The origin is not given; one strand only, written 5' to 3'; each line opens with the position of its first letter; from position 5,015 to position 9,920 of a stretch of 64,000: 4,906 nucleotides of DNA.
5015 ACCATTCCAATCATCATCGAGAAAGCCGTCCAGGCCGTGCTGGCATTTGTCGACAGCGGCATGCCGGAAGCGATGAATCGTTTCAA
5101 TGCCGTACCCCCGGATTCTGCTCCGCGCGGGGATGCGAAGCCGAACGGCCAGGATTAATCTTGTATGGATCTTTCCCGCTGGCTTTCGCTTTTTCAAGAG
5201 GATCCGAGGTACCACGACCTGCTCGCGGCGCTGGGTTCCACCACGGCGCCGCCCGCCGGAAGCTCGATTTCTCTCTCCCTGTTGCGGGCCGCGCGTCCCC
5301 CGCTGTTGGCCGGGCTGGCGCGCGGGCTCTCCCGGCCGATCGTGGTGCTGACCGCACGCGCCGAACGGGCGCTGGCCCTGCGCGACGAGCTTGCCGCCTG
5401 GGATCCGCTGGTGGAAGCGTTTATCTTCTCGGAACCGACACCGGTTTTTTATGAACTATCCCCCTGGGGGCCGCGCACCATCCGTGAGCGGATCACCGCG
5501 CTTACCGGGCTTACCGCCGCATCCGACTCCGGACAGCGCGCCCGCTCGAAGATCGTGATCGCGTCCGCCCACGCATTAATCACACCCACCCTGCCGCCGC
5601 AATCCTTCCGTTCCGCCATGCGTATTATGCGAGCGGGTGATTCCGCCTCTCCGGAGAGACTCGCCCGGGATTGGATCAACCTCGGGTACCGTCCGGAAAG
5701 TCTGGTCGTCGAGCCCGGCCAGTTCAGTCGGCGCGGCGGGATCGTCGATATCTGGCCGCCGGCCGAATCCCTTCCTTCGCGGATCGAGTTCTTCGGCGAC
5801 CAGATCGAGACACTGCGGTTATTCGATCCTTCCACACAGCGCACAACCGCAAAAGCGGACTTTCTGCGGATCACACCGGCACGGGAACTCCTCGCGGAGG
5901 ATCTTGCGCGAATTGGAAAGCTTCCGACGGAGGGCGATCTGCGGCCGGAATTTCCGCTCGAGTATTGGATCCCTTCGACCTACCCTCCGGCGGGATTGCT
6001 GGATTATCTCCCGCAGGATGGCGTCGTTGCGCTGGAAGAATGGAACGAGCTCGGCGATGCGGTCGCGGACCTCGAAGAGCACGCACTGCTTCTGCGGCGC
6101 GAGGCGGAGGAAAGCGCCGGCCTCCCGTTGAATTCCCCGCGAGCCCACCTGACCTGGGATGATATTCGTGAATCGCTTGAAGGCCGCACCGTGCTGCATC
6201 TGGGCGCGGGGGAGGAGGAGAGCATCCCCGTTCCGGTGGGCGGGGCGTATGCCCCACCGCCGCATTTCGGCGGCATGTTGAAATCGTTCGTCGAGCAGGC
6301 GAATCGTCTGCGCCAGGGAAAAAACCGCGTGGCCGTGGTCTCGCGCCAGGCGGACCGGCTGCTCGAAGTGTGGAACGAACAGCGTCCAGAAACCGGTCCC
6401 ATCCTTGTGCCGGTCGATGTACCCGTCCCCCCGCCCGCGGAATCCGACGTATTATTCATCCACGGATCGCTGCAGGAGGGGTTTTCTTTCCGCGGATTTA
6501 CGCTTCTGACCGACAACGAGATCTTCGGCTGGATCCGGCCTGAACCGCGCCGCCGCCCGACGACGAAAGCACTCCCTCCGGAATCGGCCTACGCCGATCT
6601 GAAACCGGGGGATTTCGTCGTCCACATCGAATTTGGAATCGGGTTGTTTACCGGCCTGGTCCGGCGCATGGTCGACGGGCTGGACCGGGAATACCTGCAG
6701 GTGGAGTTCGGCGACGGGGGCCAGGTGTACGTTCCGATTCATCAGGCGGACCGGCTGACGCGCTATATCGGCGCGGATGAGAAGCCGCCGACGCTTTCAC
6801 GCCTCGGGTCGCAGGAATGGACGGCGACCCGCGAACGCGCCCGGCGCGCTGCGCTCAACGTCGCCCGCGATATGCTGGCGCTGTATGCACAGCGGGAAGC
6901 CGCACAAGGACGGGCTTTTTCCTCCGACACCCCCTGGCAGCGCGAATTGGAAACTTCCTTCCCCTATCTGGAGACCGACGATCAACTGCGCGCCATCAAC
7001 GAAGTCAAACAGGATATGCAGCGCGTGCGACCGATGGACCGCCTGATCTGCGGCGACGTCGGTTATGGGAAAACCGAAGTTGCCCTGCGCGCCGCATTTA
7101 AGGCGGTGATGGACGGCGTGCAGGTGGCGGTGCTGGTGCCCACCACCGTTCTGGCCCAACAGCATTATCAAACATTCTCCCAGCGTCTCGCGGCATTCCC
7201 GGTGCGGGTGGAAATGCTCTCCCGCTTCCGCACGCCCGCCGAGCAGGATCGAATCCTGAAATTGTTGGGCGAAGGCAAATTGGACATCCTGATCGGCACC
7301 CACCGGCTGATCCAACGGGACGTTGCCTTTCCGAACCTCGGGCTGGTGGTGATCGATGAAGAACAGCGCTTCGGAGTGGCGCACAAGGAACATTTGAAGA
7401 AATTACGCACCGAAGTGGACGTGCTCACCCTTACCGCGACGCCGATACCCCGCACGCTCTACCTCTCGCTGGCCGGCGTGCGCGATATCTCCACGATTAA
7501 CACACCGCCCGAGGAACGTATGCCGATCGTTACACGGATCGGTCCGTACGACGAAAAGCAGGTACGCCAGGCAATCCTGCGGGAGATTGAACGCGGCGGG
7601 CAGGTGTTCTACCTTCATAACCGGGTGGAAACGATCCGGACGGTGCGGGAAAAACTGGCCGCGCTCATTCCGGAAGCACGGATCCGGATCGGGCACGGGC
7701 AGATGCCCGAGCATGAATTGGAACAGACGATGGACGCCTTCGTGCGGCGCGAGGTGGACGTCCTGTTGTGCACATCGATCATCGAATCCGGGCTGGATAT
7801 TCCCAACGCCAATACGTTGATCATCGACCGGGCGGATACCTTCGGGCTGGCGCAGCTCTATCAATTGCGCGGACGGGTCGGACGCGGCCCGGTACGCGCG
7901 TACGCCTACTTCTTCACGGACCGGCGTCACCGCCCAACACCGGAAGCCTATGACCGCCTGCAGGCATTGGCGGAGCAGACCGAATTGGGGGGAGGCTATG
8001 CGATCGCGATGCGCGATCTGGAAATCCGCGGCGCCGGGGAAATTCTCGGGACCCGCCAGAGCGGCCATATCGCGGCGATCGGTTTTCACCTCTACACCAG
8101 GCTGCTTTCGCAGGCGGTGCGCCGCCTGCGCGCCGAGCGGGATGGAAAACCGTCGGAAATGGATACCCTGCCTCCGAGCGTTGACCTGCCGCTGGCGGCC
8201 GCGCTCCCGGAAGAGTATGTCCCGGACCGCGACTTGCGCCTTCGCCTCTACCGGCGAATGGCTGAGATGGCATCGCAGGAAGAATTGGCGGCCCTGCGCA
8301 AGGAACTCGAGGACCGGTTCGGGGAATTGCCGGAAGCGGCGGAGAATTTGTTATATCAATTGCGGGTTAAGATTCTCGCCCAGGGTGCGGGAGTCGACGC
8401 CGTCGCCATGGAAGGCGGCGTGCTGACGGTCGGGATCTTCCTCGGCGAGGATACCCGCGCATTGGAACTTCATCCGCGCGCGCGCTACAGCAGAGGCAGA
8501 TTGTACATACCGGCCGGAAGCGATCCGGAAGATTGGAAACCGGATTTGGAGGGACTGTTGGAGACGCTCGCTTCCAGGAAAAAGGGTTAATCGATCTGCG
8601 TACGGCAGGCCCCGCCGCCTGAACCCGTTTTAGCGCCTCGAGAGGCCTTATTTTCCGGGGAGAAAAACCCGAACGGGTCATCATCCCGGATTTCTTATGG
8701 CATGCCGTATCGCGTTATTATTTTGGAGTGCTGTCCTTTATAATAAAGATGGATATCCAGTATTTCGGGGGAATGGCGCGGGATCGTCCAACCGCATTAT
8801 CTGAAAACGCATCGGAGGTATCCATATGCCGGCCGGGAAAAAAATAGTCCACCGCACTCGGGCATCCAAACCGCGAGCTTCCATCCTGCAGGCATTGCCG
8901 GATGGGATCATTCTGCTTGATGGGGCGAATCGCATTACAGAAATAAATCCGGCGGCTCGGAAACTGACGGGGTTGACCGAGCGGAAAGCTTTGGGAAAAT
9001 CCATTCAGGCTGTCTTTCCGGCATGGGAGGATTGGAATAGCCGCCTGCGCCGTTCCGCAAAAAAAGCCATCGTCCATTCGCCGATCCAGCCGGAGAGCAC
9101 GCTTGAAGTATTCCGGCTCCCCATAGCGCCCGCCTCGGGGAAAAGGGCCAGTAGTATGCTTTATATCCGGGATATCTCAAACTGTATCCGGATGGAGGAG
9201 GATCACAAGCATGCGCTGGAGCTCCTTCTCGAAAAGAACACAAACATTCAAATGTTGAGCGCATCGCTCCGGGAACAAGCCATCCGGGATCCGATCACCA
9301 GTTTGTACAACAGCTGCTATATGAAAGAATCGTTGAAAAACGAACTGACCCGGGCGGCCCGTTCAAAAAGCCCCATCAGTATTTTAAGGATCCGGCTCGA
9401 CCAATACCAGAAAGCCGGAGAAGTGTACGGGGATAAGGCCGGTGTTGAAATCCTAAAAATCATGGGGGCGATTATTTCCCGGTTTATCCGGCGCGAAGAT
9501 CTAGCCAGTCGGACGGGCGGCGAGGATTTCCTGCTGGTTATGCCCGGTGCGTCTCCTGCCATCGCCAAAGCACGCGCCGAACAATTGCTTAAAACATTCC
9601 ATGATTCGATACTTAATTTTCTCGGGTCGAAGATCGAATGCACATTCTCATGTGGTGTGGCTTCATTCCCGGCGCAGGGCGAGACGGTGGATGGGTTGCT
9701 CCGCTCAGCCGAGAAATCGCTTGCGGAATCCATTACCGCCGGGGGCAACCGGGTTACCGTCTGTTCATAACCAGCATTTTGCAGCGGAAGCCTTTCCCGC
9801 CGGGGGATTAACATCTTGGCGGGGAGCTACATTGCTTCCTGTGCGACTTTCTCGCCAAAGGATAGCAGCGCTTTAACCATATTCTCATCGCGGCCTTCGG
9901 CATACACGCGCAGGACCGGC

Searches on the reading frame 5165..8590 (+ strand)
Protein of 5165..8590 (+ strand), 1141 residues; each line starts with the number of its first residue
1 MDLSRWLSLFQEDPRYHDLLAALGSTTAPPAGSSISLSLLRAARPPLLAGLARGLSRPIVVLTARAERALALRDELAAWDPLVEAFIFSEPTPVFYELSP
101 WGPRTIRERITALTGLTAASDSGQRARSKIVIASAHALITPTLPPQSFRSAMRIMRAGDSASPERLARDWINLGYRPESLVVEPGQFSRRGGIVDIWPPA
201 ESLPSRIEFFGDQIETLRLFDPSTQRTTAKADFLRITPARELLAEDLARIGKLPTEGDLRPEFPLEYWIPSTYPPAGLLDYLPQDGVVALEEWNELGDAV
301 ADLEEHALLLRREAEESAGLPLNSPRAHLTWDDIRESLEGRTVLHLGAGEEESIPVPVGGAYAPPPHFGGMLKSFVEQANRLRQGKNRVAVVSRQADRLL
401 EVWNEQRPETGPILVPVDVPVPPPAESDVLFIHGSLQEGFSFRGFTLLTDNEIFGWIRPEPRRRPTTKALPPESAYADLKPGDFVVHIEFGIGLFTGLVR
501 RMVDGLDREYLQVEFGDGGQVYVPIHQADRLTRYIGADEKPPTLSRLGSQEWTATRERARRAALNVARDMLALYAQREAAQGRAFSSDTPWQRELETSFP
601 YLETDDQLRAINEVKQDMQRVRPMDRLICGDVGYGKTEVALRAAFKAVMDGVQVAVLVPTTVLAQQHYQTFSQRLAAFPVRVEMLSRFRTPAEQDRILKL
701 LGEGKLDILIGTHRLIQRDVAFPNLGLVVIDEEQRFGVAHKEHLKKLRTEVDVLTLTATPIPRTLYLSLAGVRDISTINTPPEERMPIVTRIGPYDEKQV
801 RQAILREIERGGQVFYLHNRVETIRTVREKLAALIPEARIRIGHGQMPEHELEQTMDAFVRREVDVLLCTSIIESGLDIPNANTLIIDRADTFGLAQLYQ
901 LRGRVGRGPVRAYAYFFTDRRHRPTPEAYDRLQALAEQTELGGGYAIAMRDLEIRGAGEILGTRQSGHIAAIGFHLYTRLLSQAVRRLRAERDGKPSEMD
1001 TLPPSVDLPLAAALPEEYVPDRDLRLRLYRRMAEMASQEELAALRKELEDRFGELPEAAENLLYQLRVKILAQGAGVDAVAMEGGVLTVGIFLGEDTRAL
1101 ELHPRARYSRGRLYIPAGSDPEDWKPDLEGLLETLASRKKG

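Call 12: search_protein_families(library=pfam, proteins=[window:5165-8590:+], max_evalue=0.001)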
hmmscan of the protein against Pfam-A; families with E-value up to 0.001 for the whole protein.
window:5165-8590:+ (1141 aa): 7 families
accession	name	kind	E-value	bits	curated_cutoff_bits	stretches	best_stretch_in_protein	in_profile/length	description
PF00270.35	DEAD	-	2.7e-25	89.5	26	1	604-764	1-163/167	DEAD/DEAH box helicase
PF03461.20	TRCF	-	1.4e-22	80.3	25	1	1008-1088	1-81/95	TRCF domain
PF17757.6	UvrB_inter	-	1.6e-20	73.4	22.9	1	155-241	3-90/91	UvrB interaction domain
PF00271.37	Helicase_C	-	2.1e-20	73.4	23.5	1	803-907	9-108/110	Helicase conserved C-terminal domain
PF02559.22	CarD_TRCF_RID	-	1.1e-15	57.8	23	1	479-535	1-57/57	CarD-like/TRCF RID domain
PF04851.21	ResIII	-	2.5e-06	28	22.5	1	605-760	6-162/164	Type III restriction enzyme, res subunit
PF22590.2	Cas3-like_C_2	-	0.00011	22.8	27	1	811-907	2-103/106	CRISPR-associated nuclease/helicase Cas3, C-terminal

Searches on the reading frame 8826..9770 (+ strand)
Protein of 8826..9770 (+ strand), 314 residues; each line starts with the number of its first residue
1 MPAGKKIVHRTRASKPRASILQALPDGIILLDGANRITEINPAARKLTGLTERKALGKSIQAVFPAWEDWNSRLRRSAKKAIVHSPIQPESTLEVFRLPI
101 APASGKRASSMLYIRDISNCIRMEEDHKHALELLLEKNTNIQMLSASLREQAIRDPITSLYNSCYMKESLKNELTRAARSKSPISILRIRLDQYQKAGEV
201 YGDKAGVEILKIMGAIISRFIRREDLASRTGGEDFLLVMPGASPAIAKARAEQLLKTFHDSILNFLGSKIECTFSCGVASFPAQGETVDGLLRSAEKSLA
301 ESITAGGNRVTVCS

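Call 50: search_protein_families(library=pfam, proteins=[window:8826-9770:+], max_evalue=0.00001)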
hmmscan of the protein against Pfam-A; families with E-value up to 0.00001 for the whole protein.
window:8826-9770:+ (314 aa): 4 families
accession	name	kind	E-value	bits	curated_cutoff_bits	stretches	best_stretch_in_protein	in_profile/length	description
PF00990.26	GGDEF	-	1e-27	97.3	23.8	1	152-309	1-161/161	Diguanylate cyclase, GGDEF domain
PF00989.32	PAS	-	1.8e-10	41.3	22.6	1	18-65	4-51/113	PAS fold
PF13188.13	PAS_8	-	1.1e-08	35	21.8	1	19-74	5-57/65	PAS domain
PF08448.16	PAS_4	-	2.6e-06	28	23.1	0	22-118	2-106/110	PAS fold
